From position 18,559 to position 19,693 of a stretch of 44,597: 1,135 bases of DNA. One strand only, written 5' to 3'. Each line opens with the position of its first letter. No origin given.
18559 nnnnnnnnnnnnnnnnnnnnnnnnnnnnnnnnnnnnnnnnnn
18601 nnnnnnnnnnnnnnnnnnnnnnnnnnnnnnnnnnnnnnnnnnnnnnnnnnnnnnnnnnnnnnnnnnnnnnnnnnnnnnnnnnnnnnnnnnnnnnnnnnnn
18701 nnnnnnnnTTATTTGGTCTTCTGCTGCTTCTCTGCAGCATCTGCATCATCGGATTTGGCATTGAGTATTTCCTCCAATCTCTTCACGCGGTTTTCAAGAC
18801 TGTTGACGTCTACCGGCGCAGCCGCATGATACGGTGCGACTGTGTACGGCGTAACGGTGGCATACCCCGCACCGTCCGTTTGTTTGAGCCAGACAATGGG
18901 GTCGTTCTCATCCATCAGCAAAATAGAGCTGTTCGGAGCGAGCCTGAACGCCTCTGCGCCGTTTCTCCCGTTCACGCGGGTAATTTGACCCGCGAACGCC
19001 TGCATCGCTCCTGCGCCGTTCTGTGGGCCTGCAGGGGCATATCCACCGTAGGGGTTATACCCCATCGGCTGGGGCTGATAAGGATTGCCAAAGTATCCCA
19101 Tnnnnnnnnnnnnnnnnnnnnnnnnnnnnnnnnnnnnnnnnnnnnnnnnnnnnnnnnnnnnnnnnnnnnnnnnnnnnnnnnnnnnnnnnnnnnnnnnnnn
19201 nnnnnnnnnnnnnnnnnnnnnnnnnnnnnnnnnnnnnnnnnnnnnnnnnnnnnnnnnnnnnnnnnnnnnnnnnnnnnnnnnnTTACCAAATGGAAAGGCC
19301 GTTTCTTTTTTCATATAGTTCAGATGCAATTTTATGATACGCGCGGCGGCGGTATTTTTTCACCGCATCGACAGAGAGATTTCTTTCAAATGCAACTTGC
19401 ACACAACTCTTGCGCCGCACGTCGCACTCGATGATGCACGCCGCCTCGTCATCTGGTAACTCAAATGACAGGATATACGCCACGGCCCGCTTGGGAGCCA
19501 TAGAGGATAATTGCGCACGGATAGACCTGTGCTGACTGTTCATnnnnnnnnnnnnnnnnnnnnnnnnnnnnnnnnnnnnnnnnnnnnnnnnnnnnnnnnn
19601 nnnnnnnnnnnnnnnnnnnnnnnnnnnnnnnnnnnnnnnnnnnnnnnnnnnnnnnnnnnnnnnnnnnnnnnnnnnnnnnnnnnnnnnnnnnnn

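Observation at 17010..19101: Five-gene accessory cassette next to attP, insulated by terminators, encoding unusual surface-type proteins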

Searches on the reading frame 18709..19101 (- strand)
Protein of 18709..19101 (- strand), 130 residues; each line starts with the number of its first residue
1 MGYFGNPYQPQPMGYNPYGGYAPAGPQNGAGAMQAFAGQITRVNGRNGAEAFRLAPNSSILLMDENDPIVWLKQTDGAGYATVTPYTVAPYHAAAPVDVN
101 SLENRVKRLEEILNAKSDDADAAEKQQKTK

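Call 3: search_protein_families(library=pfam, proteins=[window:18709-19101:-], max_evalue=0.1)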
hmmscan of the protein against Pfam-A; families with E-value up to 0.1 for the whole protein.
window:18709-19101:- (130 aa): 2 families
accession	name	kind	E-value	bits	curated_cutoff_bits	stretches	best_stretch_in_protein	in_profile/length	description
PF13556.12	HTH_30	-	0.019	15.2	27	1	98-122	25-49/59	PucR C-terminal helix-turn-helix domain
PF13600.11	DUF4140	-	0.055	14.4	27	1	76-128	42-96/98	N-terminal domain of unknown function (DUF4140)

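Call 4: search_protein_families(library=phrogs, proteins=[window:18709-19101:-], max_evalue=0.1)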
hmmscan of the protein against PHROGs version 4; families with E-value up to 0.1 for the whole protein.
window:18709-19101:- (130 aa): 1 family
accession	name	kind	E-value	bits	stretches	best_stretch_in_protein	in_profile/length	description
phrog_21718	-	unknown function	1.7e-07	32.3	1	33-89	48-104/159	-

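Call 24: search_protein_families(library=ncbifam, proteins=[window:18709-19101:-], max_evalue=0.1)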
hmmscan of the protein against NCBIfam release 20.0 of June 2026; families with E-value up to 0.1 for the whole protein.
window:18709-19101:- (130 aa): 0 families

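Call 37: search_solved_structures(query=A3, max_evalue=1)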
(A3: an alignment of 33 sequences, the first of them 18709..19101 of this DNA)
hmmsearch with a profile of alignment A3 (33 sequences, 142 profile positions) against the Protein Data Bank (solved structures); distinct sequences matched with E-value up to 1: 8.
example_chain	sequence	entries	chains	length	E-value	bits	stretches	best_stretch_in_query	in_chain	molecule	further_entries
8jp4_A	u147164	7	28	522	0.052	16.8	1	72-126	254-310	Protein ERGIC-53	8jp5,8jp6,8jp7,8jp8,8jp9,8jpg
4m03_A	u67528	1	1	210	0.31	14.3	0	64-86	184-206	Serine-rich adhesin for platelets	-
5udh_A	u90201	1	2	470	0.44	13.7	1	5-70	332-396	E3 ubiquitin-protein ligase ARIH1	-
7b5l_H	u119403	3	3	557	0.58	13.4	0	5-70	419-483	E3 ubiquitin-protein ligase ARIH1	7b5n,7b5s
5tte_B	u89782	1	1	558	0.59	13.3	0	5-70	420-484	E3 ubiquitin-protein ligase ARIH1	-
4kbl_A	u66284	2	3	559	0.59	13.3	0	5-70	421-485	E3 ubiquitin-protein ligase ARIH1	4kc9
1ykd_A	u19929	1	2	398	0.69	13.1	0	44-78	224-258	adenylate cyclase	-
7b5m_H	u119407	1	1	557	0.89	12.8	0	7-70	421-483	E3 ubiquitin-protein ligase ARIH1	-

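Call 41: search_protein_families(library=padloc, proteins=[window:18709-19101:-], max_evalue=0.1)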
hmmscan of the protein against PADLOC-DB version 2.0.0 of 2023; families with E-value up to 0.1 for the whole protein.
window:18709-19101:- (130 aa): 0 families

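Call 58: find_homologous_proteins(query=A3)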
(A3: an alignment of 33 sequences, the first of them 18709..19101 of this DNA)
Query A3 (33 sequences) (130 aa, profile of the alignment): 660 proteins with E <= 0.001 among 2959 candidates; the best 120 are listed.
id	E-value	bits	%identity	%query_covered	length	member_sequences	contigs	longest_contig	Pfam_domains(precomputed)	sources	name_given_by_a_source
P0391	2.3e-35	140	22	65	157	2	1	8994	-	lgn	-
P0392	4.9e-35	138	25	53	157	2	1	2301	-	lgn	-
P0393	1.8e-34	137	27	53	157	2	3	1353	-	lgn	-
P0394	2.4e-34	136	28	84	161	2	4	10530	-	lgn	-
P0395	2.6e-34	136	29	65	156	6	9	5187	-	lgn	-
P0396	2.6e-34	136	35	57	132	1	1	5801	-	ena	-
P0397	2.8e-34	136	35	57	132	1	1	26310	-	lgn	-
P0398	3.1e-34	136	35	57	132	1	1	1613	-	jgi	jgi:hypothetical protein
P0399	7.3e-34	135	36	38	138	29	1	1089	-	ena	-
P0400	7.5e-34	135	35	57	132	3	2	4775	-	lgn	-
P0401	7.9e-34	135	35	57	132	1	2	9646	-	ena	-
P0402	8.2e-34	135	35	57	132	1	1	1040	-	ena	-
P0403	9.0e-34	134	35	57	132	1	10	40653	-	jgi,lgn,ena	jgi:hypothetical protein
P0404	9.0e-34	134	41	28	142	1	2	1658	-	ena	-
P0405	1.0e-33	134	35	57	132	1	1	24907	-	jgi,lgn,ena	-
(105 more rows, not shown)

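Call 69: predict_structure(alignment_id=A10)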
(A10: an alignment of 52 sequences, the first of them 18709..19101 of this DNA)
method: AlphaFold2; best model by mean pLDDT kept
length: 130 residues; sequences in the alignment: 52
mean_pLDDT: 72.8   pTM: 0.46
mean pLDDT of the five models: 72.8, 72.0, 71.6, 69.5, 68.6
residues with pLDDT >= 90: 52; 70-90: 26; 50-70: 16; < 50: 36
segments of 3 or more residues with pLDDT < 50: 1-5, 7-36
pLDDT, mean of each block of 10 residues (from residue 1): 43 37 35 55 95 94 95 95 95 84 90 74 56
secondary structure, 60 per line:
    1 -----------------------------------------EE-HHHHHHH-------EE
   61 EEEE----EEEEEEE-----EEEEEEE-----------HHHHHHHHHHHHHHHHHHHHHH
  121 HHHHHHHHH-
elements in order: H45-51 E59-64 E69-75 E81-87 H99-129

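Call 71: fold_search(model_id=the predicted structure, library=pdb)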
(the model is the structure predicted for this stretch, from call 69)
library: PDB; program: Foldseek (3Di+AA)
matches with E <= 10: 400; with E <= 0.001: 0
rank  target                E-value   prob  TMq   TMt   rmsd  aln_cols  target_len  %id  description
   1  8u1o_o                5.1e-01  0.51  0.26  0.07   3.9        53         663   13  In situ cryo-EM structure of bacteriophage P22 tailspike protein complex at 3.4A resolution (released 2023-11-29)
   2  2v5i                  5.4e-01  0.72  0.27  0.07   3.5        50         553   18  Structure of the receptor-binding protein of bacteriophage Det7: a podoviral tailspike in a myovirus (released 2008-02-19)
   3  9o4g_A                7.9e-01  0.33  0.16  0.03  14.8        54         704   13  Cryo-EM structure of the CHSY3-CHPF1 chondroitin synthase heterodimer (released 2026-03-04)
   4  1uur                  7.9e-01  0.28  0.25  0.09   4.8        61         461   21  Structure of an activated Dictyostelium STAT in its DNA-unbound form (released 2004-03-26)
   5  1jnr_B                7.9e-01  0.20  0.19  0.17   9.7        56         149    7  Structure of adenylylsulfate reductase from the hyperthermophilic Archaeoglobus fulgidus at 1.6 resolution (released 2002-02-27)
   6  3gyx_B                8.4e-01  0.33  0.18  0.18   9.7        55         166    9  Crystal structure of adenylylsulfate reductase from Desulfovibrio gigas (released 2009-12-15)
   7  2abs                  1.0e+00  0.60  0.21  0.09   4.4        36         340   14  Crystal structure of T. gondii adenosine kinase complexed with AMP-PCP (released 2006-01-24)
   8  2a9y                  1.1e+00  0.54  0.21  0.08   4.5        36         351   14  Crystal structure of T. gondii adenosine kinase complexed with N6-dimethyladenosine (released 2006-07-11)
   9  1dgm                  1.1e+00  0.51  0.21  0.09   4.0        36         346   14  CRYSTAL STRUCTURE OF ADENOSINE KINASE FROM TOXOPLASMA GONDII (released 2000-11-29)
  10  1lii                  1.2e+00  0.47  0.21  0.09   7.0        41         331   17  STRUCTURE OF T. GONDII ADENOSINE KINASE BOUND TO ADENOSINE 2 AND AMP-PCP (released 2002-05-15)
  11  9o04_J                1.3e+00  0.16  0.19  0.09   9.9        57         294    7  CryoEM structure of the FBXO42-CCDC6-PP2Ac degradasome (released 2026-01-21)
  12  7sa7_C                1.4e+00  0.51  0.29  0.18   3.5        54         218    9  Crystal structure of the apo SH2 domains of Syk (released 2021-10-13)
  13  8u89_C                1.5e+00  0.30  0.17  0.08   7.0        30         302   13  The structure of the PP2A-B56Delta holoenzyme mutant - E197K (released 2024-01-10)
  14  7sa7_B                1.6e+00  0.23  0.27  0.17   4.2        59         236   10  Crystal structure of the apo SH2 domains of Syk (released 2021-10-13)
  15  7jvn_A                1.7e+00  0.30  0.29  0.09  13.4        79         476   11  Non-receptor Protein Tyrosine Phosphatase SHP2 in Complex with Allosteric Inhibitor Compound 24 (released 2020-09-23)
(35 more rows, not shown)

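Call 73: fold_search(model_id=the predicted structure, library=viral)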
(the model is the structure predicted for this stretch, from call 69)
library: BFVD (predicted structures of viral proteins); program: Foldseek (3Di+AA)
matches with E <= 10: 772; with E <= 0.001: 23
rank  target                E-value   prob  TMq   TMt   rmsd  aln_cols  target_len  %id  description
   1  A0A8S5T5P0            2.4e-14  1.00  0.62  0.35   8.2       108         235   79  Uncharacterized protein [Siphoviridae sp. ctL7J9]
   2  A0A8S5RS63            9.6e-13  1.00  0.58  0.62  13.7       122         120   66  Gal4-like transcription factor [Siphoviridae sp. ctFBb37]
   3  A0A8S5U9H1            9.9e-10  1.00  0.54  0.55  12.5       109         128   36  Zipper dimerization domain transcription factor-like protein [Siphoviridae sp. ctKNZ79]
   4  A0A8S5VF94            3.0e-09  1.00  0.49  0.48   5.6        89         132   42  Uncharacterized protein [Siphoviridae sp. ctbxa26]
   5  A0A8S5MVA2            4.4e-09  1.00  0.41  0.38  11.7       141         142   30  Uncharacterized protein [Siphoviridae sp. ctoSr5]
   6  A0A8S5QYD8            2.5e-08  1.00  0.45  0.45  12.2       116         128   34  Uncharacterized protein [Siphoviridae sp. ct9lR64]
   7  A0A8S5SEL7            8.9e-08  1.00  0.41  0.34  16.0       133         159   23  Uncharacterized protein [Caudovirales sp. ctrNG92]
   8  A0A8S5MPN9            1.1e-07  1.00  0.41  0.50  14.0        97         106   30  Uncharacterized protein [Podoviridae sp. ctoqT5]
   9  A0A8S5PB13            2.7e-07  1.00  0.44  0.45  13.0       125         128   23  Membrane fusogenic activity protein [Siphoviridae sp. ctc6d98]
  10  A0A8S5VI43            7.4e-07  1.00  0.45  0.51  15.3        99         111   30  Zipper dimerization domain transcription factor-like protein [Siphoviridae sp. cthu813]
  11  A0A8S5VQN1            7.9e-07  1.00  0.38  0.39  13.2       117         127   27  (no name in the UniProt tables at hand)
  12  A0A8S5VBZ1            1.8e-06  1.00  0.42  0.35  10.4       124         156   27  Uncharacterized protein [Siphoviridae sp. ctKsH2]
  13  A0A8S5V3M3            2.8e-06  1.00  0.48  0.44   9.0       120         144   28  Uncharacterized protein [Myoviridae sp. ctk6V34]
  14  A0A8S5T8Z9            3.1e-06  1.00  0.39  0.37   9.1        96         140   24  Uncharacterized protein [Siphoviridae sp. ctmIh35]
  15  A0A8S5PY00            4.3e-06  1.00  0.41  0.60   6.8        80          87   22  Uncharacterized protein [Myoviridae sp. ctWiL39]
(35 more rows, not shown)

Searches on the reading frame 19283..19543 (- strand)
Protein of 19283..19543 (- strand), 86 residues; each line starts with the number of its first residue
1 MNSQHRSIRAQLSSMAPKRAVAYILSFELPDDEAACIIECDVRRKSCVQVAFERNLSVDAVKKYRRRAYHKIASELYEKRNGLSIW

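Call 24: search_protein_families(library=ncbifam, proteins=[window:19283-19543:-], max_evalue=0.1)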
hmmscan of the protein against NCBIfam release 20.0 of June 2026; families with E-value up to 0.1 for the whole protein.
window:19283-19543:- (86 aa): 3 families
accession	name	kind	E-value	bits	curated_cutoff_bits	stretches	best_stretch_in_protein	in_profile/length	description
NF005248.0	PRK06759.1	equivalog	0.014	15.1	133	1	29-74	107-152/156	RNA polymerase factor sigma-70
TIGR02985.1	Sig70_bacteroi1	subfamily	0.041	14.1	126.4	1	28-76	114-162/162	RNA polymerase sigma-70 factor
TIGR02937.1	sigma70-ECF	superfamily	0.079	12.6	42.9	1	19-76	109-165/165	sigma-70 family RNA polymerase sigma factor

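Call 41: search_protein_families(library=padloc, proteins=[window:19283-19543:-], max_evalue=0.1)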
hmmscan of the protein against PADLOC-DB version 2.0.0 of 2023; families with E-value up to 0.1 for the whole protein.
window:19283-19543:- (86 aa): 0 families

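Call 43: search_protein_families(library=pfam, alignment_id=A4, max_evalue=0.01)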
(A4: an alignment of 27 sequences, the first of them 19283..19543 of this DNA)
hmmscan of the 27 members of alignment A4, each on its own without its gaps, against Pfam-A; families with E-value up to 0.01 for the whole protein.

A. member 1, window:19283-19543:- (86 aa): 1 family
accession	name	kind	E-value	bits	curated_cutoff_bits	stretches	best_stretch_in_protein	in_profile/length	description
PF08281.18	Sigma70_r4_2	-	0.00031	20.7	25.7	0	28-69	10-51/54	Sigma-70, region 4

B. families by the number of members that match (of 27 scanned): 25 families
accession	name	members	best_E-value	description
PF04545.22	Sigma70_r4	15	2.8e-08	Sigma-70, region 4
PF08281.18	Sigma70_r4_2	11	3.7e-07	Sigma-70, region 4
PF13384.12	HTH_23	6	0.00011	Homeodomain-like domain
PF00196.25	GerE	4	2.8e-08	Bacterial regulatory proteins, luxR family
PF13613.12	HTH_Tnp_4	4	0.00044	Helix-turn-helix of DDE superfamily endonuclease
PF13936.12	HTH_38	3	0.00038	Helix-turn-helix domain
PF08279.18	HTH_11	2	3.1e-05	HTH domain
PF08765.17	Mor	2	0.00047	Mor transcription activator family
PF12728.13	HTH_17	2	0.0017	Helix-turn-helix domain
PF13551.12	HTH_29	2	0.0021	Winged helix-turn helix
PF13730.12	HTH_36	1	5.7e-06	Helix-turn-helix domain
PF13412.12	HTH_24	1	1.4e-05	Winged helix-turn-helix DNA-binding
PF13545.12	HTH_Crp_2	1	3.2e-05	Crp-like helix-turn-helix domain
PF13518.12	HTH_28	1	4.1e-05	Helix-turn-helix domain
PF01047.28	MarR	1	9.3e-05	MarR family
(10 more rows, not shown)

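Call 44: search_solved_structures(query=A4, max_evalue=0.1)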
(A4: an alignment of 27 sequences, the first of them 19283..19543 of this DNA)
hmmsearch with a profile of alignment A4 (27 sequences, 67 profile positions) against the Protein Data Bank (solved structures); distinct sequences matched with E-value up to 0.1: 79 (the best 60 are shown).
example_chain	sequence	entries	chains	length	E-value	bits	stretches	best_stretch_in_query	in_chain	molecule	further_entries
8vd6_A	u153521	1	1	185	1e-23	86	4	34-57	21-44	CAP REPEAT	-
1fse_A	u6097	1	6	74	3.2e-09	39.6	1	13-62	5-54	GERE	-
4y13_A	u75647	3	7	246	2.2e-07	33.7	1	17-63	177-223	Transcriptional regulator of ftsQAZ gene cluster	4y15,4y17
4lfu_A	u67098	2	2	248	2.2e-07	33.7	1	17-63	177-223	Regulatory protein SdiA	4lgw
6jqs_A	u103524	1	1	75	4.7e-07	32.7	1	19-62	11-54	DNA-binding response regulator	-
3clo_A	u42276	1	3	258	6.7e-07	32.1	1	19-62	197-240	Transcriptional regulator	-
8u3b_G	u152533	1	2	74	1.1e-05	28.2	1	19-63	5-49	Nitrate/nitrite response regulator protein NarL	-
1je8_A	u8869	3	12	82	1.5e-05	27.8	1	19-63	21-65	Nitrate/Nitrite Response Regulator Protein NARL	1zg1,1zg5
7ve4_A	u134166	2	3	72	1.8e-05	27.6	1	19-63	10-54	DNA-binding response regulator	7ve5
2rnj_A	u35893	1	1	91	3.2e-05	26.8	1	19-63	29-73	Response regulator protein vraR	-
3kln_A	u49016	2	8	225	3.3e-05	26.7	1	19-64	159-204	Transcriptional regulator, LuxR family | Transcriptional regulator VpsT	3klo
8jzt_A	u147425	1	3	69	3.7e-05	26.6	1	20-62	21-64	RNA polymerase sigma factor SigF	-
1zlj_A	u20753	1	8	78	4e-05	26.5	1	20-63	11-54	Dormancy Survival Regulator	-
7r3g_B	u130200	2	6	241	5.5e-05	26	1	20-62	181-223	Regulatory protein RhlR | PROSS optimized variant of RhlR with 75 mutations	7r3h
1zlk_A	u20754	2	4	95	6.6e-05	25.8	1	20-63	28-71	Dormancy Survival Regulator | TWO COMPONENT TRANSCRIPTIONAL REGULATORY PROTEIN DEVR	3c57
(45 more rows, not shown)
